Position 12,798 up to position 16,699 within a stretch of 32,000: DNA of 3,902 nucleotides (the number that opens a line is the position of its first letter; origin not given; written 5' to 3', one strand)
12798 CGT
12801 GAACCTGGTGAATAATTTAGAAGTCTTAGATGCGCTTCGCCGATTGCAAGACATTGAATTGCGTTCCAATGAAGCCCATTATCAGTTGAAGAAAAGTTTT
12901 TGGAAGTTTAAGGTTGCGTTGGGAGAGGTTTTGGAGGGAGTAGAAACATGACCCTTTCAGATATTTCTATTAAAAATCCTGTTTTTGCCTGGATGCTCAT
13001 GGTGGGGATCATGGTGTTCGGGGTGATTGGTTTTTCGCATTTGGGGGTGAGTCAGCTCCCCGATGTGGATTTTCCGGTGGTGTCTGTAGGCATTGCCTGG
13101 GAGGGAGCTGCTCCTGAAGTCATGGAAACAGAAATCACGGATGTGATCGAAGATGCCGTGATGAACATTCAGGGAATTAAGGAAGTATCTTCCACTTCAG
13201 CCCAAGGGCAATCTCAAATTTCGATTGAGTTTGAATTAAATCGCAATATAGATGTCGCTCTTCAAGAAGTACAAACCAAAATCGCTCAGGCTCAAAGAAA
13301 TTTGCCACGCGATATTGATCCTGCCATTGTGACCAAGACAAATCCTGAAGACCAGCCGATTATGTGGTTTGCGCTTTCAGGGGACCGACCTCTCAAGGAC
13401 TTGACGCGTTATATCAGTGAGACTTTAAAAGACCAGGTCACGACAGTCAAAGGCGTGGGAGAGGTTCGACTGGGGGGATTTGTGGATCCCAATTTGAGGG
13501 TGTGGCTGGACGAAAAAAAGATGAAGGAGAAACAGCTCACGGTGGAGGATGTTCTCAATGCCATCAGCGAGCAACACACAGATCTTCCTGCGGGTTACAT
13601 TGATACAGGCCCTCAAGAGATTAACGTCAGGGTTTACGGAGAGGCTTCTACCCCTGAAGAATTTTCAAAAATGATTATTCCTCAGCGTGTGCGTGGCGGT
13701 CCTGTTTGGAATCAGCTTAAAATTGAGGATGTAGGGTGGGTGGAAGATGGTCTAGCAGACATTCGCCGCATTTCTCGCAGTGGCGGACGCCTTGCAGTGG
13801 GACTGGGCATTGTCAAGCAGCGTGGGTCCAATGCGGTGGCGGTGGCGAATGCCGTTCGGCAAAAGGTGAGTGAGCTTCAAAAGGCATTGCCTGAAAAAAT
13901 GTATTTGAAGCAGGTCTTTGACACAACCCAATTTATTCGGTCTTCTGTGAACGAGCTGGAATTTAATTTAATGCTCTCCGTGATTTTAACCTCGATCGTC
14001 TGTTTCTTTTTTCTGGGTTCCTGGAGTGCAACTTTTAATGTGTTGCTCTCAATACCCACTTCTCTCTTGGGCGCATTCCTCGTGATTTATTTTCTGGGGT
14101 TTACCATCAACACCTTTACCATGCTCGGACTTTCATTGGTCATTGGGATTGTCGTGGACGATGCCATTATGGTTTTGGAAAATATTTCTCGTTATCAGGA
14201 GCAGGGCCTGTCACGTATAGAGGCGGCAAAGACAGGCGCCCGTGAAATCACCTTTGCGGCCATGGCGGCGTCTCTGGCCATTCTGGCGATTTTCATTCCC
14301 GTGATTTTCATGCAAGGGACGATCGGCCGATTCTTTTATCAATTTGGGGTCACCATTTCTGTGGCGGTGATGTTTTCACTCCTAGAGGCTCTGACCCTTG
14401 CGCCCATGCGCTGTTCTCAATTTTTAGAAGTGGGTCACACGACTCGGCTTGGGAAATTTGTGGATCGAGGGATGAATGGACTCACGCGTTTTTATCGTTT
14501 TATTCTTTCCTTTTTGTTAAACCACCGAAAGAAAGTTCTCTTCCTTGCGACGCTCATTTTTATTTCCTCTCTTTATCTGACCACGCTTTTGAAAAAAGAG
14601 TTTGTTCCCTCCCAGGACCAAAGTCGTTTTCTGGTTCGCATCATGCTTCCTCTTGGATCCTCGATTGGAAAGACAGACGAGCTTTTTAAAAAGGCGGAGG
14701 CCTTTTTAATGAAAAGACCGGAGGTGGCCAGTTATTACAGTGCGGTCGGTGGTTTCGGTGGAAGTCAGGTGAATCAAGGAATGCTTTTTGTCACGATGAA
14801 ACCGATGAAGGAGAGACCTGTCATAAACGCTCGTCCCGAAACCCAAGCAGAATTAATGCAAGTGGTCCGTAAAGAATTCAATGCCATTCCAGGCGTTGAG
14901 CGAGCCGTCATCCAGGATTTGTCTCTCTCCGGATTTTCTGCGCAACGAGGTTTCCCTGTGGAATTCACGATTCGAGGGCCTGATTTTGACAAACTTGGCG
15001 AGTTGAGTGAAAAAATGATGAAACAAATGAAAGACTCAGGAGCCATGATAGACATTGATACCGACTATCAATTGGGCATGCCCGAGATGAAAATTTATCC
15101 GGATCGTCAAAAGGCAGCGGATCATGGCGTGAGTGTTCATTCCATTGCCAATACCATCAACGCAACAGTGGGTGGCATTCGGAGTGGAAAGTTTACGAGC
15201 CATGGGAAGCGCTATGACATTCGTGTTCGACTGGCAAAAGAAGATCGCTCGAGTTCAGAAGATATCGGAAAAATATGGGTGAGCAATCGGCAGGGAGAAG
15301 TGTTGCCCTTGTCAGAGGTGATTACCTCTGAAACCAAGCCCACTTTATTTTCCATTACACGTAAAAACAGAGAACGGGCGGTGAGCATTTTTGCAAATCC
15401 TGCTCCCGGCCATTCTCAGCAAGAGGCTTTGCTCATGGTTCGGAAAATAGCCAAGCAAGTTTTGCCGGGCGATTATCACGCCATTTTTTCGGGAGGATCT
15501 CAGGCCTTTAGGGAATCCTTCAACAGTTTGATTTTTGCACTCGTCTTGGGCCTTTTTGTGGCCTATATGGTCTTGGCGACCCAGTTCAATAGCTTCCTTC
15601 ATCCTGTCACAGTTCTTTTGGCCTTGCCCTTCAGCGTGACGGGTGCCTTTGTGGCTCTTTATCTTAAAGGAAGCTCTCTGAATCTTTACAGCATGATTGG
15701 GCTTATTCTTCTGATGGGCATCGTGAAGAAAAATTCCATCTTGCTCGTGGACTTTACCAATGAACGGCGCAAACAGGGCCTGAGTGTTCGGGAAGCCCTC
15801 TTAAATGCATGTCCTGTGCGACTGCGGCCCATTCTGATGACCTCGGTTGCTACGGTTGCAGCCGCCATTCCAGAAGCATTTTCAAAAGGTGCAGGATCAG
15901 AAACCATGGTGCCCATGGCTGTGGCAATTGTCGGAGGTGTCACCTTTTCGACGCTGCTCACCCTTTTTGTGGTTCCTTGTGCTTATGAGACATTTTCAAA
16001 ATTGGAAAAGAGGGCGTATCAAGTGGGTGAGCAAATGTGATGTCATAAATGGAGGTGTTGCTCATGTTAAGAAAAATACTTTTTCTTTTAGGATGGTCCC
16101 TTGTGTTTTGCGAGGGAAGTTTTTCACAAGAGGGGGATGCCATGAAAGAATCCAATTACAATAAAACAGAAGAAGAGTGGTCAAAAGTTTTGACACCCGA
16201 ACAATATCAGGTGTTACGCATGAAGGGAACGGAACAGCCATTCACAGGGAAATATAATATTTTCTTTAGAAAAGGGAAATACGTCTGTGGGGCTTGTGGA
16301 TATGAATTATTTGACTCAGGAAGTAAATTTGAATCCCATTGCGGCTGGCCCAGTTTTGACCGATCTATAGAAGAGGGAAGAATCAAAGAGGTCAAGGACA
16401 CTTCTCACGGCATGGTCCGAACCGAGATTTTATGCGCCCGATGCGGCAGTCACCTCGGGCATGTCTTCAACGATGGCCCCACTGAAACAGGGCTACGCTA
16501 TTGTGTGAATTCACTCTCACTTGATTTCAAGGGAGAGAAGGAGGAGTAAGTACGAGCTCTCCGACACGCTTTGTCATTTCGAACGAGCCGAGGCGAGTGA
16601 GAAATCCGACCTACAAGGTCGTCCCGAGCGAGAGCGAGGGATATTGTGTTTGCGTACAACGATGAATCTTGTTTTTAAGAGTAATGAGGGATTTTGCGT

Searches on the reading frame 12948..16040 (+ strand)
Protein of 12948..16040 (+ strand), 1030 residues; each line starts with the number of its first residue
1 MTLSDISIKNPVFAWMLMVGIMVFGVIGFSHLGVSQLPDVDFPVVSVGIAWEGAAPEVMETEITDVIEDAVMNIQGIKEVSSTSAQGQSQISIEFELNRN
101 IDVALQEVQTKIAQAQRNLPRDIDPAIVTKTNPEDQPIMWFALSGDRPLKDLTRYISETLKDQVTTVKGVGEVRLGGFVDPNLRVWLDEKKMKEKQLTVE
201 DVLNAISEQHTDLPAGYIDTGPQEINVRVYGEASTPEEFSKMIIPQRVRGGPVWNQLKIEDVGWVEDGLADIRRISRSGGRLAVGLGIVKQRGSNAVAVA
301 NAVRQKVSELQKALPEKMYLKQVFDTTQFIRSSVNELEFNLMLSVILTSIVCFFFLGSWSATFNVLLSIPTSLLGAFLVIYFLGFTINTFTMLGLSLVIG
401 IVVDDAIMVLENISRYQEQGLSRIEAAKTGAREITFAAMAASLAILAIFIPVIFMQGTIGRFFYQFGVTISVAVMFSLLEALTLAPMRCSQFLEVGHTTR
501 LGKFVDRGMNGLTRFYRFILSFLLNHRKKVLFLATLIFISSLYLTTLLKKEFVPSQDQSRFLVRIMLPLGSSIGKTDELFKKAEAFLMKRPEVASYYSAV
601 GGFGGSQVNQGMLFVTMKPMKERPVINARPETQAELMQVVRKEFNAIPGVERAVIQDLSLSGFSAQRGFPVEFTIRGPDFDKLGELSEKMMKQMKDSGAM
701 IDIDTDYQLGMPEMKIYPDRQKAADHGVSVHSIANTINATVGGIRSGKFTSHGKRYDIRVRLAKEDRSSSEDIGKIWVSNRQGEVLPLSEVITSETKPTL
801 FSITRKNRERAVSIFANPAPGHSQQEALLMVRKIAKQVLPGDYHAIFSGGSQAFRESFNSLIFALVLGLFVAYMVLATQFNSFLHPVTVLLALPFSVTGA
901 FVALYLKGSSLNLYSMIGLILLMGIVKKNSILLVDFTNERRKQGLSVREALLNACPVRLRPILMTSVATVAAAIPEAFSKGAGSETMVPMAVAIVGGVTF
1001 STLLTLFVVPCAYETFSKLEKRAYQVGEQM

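Call 6: search_protein_families(library=pfam, proteins=[window:12948-16040:+], max_evalue=0.001)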
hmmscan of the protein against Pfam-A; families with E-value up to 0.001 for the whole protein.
window:12948-16040:+ (1030 aa): 3 families
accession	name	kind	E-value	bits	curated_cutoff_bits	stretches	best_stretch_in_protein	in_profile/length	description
PF00873.25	ACR_tran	-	1.8e-282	940.1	28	1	4-1016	2-1020/1021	AcrB/AcrD/AcrF family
PF03176.21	MMPL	-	5.3e-11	42.5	20.5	2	336-486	144-296/333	MMPL family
PF04990.17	RNA_pol_Rpb1_7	-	0.00011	22.6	23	0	183-213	52-83/136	RNA polymerase Rpb1, domain 7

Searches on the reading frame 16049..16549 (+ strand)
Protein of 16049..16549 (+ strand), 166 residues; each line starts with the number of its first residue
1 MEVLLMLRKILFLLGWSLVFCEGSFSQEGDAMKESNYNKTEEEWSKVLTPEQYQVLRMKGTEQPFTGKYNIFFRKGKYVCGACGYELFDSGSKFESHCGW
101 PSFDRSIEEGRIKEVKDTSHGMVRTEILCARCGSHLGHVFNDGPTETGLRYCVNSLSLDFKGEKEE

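Call 6: search_protein_families(library=pfam, proteins=[window:16049-16549:+], max_evalue=0.001)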
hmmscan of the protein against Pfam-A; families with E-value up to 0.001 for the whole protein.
window:16049-16549:+ (166 aa): 3 families
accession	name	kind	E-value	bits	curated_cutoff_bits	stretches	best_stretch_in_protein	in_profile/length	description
PF01641.26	SelR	-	1.1e-50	170.8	24.9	1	48-161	1-115/116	SelR domain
PF24046.1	At4g08330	-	1.3e-05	25.6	27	0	123-147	75-99/129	At4g08330 beta-tent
PF04828.22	GFA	-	0.00083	19.9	24.3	0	89-150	33-95/115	Glutathione-dependent formaldehyde-activating enzyme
